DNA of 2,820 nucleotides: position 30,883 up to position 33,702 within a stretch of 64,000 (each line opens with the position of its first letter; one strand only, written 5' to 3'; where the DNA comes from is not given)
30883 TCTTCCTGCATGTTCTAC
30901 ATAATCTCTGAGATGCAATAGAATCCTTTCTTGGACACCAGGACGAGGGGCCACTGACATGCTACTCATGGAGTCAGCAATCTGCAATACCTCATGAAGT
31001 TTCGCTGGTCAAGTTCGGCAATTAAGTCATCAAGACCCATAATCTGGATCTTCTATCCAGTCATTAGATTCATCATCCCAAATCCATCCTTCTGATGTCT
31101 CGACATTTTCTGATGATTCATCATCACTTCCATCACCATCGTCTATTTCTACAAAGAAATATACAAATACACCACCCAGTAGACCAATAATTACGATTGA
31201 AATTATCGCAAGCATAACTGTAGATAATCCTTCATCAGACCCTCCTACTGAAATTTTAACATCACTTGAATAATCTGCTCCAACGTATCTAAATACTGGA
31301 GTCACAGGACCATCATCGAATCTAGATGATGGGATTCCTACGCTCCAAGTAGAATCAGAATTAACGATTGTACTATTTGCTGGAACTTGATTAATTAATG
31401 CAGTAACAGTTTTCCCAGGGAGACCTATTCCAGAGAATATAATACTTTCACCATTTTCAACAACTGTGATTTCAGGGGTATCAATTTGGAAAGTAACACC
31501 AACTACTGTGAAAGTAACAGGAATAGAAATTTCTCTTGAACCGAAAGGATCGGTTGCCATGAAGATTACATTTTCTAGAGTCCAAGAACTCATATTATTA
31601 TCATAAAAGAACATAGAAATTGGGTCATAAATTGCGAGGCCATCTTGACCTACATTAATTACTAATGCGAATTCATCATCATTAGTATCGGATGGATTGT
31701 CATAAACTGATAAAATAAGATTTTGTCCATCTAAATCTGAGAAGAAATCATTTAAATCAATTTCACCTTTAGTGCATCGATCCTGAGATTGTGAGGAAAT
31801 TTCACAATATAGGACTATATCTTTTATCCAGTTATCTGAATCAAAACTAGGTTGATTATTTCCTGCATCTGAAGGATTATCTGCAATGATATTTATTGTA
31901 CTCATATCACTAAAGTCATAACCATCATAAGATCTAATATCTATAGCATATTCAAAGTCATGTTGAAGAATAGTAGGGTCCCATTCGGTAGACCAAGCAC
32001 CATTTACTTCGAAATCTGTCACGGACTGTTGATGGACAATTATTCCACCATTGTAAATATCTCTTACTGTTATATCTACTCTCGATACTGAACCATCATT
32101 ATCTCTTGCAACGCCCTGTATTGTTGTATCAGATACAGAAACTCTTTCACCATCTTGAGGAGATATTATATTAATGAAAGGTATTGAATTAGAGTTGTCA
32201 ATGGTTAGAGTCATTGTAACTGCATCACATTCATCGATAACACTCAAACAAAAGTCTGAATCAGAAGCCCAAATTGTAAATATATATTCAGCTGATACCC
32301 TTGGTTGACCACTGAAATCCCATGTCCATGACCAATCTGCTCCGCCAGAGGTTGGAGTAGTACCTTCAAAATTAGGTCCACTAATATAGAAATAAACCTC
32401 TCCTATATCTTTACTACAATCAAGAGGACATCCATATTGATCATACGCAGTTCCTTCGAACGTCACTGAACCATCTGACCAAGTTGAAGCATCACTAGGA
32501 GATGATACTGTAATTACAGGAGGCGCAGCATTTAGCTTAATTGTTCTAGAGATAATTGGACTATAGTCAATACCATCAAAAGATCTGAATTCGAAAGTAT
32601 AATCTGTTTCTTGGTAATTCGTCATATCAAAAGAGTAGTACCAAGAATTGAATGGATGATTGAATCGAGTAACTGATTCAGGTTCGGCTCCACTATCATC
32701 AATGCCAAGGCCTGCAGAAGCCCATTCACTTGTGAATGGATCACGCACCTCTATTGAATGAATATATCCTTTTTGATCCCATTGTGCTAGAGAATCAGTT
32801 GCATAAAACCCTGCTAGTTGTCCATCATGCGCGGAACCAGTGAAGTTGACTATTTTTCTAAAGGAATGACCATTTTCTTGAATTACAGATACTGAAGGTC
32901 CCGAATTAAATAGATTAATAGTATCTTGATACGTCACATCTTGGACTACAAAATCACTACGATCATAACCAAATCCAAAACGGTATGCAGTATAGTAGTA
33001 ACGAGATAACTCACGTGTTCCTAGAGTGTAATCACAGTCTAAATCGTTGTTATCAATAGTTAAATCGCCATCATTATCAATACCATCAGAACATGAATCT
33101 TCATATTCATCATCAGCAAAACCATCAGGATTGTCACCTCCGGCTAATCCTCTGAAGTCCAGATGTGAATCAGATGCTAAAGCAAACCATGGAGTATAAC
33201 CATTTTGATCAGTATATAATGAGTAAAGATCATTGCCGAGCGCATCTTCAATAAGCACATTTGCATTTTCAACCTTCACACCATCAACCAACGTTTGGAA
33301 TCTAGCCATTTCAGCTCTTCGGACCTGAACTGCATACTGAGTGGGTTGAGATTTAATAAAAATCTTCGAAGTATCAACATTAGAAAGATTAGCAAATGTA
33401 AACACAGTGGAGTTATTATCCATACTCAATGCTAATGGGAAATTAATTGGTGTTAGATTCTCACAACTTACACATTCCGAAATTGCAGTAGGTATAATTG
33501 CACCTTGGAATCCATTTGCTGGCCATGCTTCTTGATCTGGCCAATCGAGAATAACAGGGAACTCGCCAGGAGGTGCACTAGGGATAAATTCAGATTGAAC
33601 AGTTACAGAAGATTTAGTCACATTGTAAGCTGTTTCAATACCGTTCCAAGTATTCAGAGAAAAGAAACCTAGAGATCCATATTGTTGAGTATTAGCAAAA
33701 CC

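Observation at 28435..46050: Co-directional 17.6-kb block: mega-AglB -> S8 subtilase -> beta-helix surface protein -> wHTH-STAND-TPR regulator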

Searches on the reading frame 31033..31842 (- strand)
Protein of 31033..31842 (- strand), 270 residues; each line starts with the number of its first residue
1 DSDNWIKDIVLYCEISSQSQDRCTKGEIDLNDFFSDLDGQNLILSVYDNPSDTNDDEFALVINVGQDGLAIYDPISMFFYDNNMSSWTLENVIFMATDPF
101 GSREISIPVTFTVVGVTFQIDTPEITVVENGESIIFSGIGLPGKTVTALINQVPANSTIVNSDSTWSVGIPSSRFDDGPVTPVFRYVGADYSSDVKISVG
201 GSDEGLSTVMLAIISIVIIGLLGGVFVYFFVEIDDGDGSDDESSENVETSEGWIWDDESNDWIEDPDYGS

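Call 75: search_protein_families(library=pfam, proteins=[window:31033-31842:-], max_evalue=0.5)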
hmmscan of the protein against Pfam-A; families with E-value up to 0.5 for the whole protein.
window:31033-31842:- (270 aa): 1 family
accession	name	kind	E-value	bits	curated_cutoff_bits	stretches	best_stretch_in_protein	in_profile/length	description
PF01144.29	CoA_trans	-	0.11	12.3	23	1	128-166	12-53/217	Coenzyme A transferase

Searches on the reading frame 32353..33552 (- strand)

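Call 75: search_protein_families(library=pfam, proteins=[window:32353-33552:-], max_evalue=0.5)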
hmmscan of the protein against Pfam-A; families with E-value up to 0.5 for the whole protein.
window:32353-33552:- (400 aa): 1 family
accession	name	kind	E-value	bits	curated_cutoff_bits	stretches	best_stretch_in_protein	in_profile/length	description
PF17957.7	Big_7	-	0.016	16.3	24.1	1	345-372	1-29/70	Bacterial Ig domain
